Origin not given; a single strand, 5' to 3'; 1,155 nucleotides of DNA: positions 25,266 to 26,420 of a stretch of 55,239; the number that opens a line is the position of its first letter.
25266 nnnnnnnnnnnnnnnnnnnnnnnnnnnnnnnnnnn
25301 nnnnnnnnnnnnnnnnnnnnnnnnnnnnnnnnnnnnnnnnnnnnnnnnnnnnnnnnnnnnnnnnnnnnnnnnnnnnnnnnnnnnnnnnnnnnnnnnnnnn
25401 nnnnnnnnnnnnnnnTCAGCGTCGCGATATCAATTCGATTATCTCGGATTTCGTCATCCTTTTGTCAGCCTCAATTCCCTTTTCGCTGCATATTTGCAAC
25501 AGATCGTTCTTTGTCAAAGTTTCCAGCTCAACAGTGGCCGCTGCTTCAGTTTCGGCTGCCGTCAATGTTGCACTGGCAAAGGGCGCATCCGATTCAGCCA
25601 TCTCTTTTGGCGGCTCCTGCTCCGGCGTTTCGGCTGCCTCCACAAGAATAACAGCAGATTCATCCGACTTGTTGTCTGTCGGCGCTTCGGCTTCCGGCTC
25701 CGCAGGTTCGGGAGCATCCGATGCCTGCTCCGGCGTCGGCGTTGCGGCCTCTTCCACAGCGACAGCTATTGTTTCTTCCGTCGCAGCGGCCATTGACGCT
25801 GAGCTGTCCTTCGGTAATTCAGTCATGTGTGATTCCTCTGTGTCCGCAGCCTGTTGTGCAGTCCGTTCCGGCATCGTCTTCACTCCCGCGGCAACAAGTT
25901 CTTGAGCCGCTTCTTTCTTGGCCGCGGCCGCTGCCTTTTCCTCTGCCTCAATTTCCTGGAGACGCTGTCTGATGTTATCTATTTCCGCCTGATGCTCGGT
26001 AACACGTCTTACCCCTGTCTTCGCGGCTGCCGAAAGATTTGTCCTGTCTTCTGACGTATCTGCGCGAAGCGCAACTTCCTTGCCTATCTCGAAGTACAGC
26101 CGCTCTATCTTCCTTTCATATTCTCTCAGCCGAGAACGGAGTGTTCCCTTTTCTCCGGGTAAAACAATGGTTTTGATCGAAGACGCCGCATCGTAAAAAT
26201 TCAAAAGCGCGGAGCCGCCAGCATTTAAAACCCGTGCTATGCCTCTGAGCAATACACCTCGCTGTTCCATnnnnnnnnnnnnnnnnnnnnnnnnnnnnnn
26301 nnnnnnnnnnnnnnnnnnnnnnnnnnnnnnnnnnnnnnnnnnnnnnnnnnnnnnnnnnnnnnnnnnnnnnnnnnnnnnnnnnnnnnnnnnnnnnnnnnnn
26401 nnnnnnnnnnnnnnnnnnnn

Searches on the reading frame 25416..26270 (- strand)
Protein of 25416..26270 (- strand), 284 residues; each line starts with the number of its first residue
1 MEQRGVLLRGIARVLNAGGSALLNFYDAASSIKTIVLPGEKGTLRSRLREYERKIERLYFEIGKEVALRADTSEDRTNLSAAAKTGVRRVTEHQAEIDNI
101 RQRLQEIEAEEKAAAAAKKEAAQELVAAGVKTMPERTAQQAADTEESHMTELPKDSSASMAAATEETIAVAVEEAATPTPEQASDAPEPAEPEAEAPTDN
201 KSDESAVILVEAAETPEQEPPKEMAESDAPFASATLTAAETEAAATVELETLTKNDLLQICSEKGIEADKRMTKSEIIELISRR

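Call 4: search_protein_families(library=pfam, proteins=[window:25416-26270:-], max_evalue=0.01)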
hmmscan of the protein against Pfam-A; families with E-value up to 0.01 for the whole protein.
window:25416-26270:- (284 aa): 1 family
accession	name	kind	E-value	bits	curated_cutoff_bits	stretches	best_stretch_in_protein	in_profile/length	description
PF07498.18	Rho_N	-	0.0001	22.7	24.9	1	248-281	1-34/43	Rho termination factor, N-terminal domain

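Call 5: search_protein_families(library=ncbifam, proteins=[window:25416-26270:-], max_evalue=0.01)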
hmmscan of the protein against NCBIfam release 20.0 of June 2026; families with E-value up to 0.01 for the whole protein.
window:25416-26270:- (284 aa): 0 families

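Call 59: find_homologous_proteins(query=window:25416-26270:-, max_evalue=0.001)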
Query window:25416-26270:- (284 aa): 66 proteins with E <= 0.001 among 8000 candidates.
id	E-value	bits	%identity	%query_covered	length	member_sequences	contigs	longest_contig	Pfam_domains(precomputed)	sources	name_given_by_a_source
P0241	7.4e-164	561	100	100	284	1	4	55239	-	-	-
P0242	2.2e-79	285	59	100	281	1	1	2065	-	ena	-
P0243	2.6e-75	272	57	100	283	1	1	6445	-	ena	-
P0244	1.7e-74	269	60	100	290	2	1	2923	-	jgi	-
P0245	2.6e-71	259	61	100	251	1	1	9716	-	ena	-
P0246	4.8e-69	251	56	100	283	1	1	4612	-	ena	-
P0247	1.2e-68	250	59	99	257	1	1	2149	-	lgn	-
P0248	9.3e-68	247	55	99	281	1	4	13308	-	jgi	jgi:hypothetical protein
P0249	5.4e-66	241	54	99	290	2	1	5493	-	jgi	jgi:hypothetical protein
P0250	6.8e-66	241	53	100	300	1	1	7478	-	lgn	-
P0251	1.6e-65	240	55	99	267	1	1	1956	-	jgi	jgi:hypothetical protein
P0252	2.2e-64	236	55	99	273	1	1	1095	-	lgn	-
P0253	1.1e-63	234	54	99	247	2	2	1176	-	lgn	-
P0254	2.9e-63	232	49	99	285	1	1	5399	-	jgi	jgi:hypothetical protein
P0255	3.0e-62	229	50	100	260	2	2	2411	-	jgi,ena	-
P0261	2.1e-59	220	47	100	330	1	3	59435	-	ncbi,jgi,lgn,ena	ncbi:MAG: hypothetical protein WCJ37_00970 [Syntrophus sp. (in: bacteria)]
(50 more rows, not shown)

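Call 60: find_encoding_contigs(protein=P0261, flank=10000, max_places=2)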
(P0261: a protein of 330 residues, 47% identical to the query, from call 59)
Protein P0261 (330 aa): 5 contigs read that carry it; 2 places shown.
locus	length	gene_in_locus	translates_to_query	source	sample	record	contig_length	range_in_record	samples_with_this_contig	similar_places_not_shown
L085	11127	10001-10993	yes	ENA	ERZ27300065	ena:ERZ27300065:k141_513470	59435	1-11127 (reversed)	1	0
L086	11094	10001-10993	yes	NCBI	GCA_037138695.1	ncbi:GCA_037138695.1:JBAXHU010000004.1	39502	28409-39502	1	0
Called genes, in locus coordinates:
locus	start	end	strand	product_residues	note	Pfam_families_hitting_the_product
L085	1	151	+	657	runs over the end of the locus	PF00009:GTP_EFTU, PF25461:Beta-barrel_SelB (weak), PF09107:WHD_3rd_SelB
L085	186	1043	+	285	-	PF00089:Trypsin, PF13365:Trypsin_2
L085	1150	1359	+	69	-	PF00595:PDZ, PF17820:PDZ_6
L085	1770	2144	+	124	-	-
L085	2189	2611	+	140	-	-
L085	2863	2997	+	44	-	-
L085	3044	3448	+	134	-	-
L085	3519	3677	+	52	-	-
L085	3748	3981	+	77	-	PF26391:MamI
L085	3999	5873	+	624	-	PF00089:Trypsin, PF13365:Trypsin_2, PF12812:PDZ_1 (faint), PF00595:PDZ, PF13180:PDZ_2, PF17820:PDZ_6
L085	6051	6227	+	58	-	PF12797:Fer4_2 (faint), PF12837:Fer4_6 (faint), PF13237:Fer4_10 (weak), PF25160:LdpA_Fe-S-bd (faint), PF00037:Fer4, PF12838:Fer4_7, PF13187:Fer4_9, PF13484:Fer4_16 (weak), +1 more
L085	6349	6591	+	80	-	-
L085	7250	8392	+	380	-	PF13173:AAA_14, PF13401:AAA_22 (faint), PF13635:DUF4143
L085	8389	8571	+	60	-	-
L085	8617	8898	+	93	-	PF02604:PhdYeFM_antitox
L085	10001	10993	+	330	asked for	-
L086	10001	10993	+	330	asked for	-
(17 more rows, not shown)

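Call 91: predict_structure(alignment_id=A4)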
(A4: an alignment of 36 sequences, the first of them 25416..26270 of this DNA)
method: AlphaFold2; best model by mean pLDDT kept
length: 284 residues; sequences in the alignment: 36
mean_pLDDT: 67.2   pTM: 0.36
mean pLDDT of the five models: 67.2, 65.0, 64.1, 63.7, 63.5
residues with pLDDT >= 90: 95; 70-90: 60; 50-70: 19; < 50: 110
segments of 3 or more residues with pLDDT < 50: 133-242
pLDDT, mean of each block of 10 residues (from residue 1): 79 84 75 64 94 97 88 77 94 98 96 93 78 46 36 35 35 37 37 36 36 35 35 36 67 96 95 95 87
secondary structure, 60 per line:
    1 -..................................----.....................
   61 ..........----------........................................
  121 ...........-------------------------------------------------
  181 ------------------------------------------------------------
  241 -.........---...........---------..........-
elements in order: H2-35 H40-70 H81-131 H242-250 H254-264 H274-283

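Call 93: fold_search(model_id=the predicted structure, library=pdb)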
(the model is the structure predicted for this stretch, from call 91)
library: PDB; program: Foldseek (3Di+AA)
matches with E <= 10: 215; with E <= 0.001: 0
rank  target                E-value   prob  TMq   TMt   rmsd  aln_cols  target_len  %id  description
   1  9fqr_C5               2.3e-01  0.69  0.21  0.34  31.0       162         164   17  96-nm repeat of axonemal doublet microtubules from bovine sperm (released 2025-03-26)
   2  1e7l_A                2.9e-01  1.00  0.16  0.28   1.5        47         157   17  Endonuclease VII (EndoVII) N62D mutant from phage T4 (released 2001-05-04)
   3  6zvr_DB               6.5e-01  0.35  0.19  0.31  20.1       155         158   10  C11 symmetry: Bacterial Vipp1 and PspA are members of the ancient ESCRT-III membrane-remodeling superfamily. (released 2021-08-04)
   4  1en7_A                7.8e-01  0.98  0.16  0.29   1.7        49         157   16  ENDONUCLEASE VII (ENDOVII) FROM PHAGE T4 (released 2000-02-07)
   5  7rro_F4               1.2e+00  0.30  0.14  0.38  10.0        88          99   22  Structure of the 48-nm repeat doublet microtubule from bovine tracheal cilia (released 2021-10-27)
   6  4abm_C                1.3e+00  0.30  0.15  0.41   5.9        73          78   22  Crystal Structure of CHMP4B hairpin (released 2012-05-09)
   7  8otz_F5               1.3e+00  0.38  0.16  0.41  14.1       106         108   20  48-nm repeat of the native axonemal doublet microtubule from bovine sperm (released 2023-11-22)
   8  8to0_BM               1.5e+00  0.25  0.14  0.38  10.0        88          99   22  48-nm repeating structure of doublets from mouse sperm flagella (released 2023-11-01)
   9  6r1m_B                1.6e+00  0.87  0.21  0.14   2.9        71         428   21  Crystal structure of E. coli seryl-tRNA synthetase complexed to seryl sulfamoyl adenosine (released 2020-01-22)
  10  2dq0_A                1.6e+00  0.87  0.20  0.13   3.2        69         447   25  Crystal structure of seryl-tRNA synthetase from Pyrococcus horikoshii complexed with a seryl-adenylate analog (released 2007-06-05)
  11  6r1o                  1.6e+00  0.63  0.22  0.15   8.1        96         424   21  Crystal structure of E. coli seryl-tRNA synthetase complexed to a seryl sulfamoyl adenosine derivative (released 2020-01-22)
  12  4tko                  1.6e+00  0.21  0.18  0.16  13.1       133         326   22  Structure of the periplasmic adaptor protein EmrA (released 2014-07-09)
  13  7rro_C5               1.7e+00  0.25  0.17  0.40  13.1       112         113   21  Structure of the 48-nm repeat doublet microtubule from bovine tracheal cilia (released 2021-10-27)
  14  9eio_A                1.8e+00  0.35  0.19  0.16  16.0       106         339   12  Cryo-EM structure of the mutant KCa2.2_F244S channel (released 2025-04-23)
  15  2qnf_A                1.9e+00  0.90  0.16  0.28   1.5        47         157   17  Crystal structure of T4 Endonuclease VII H43N mutant in complex with heteroduplex DNA containing base mismatches (released 2008-01-29)
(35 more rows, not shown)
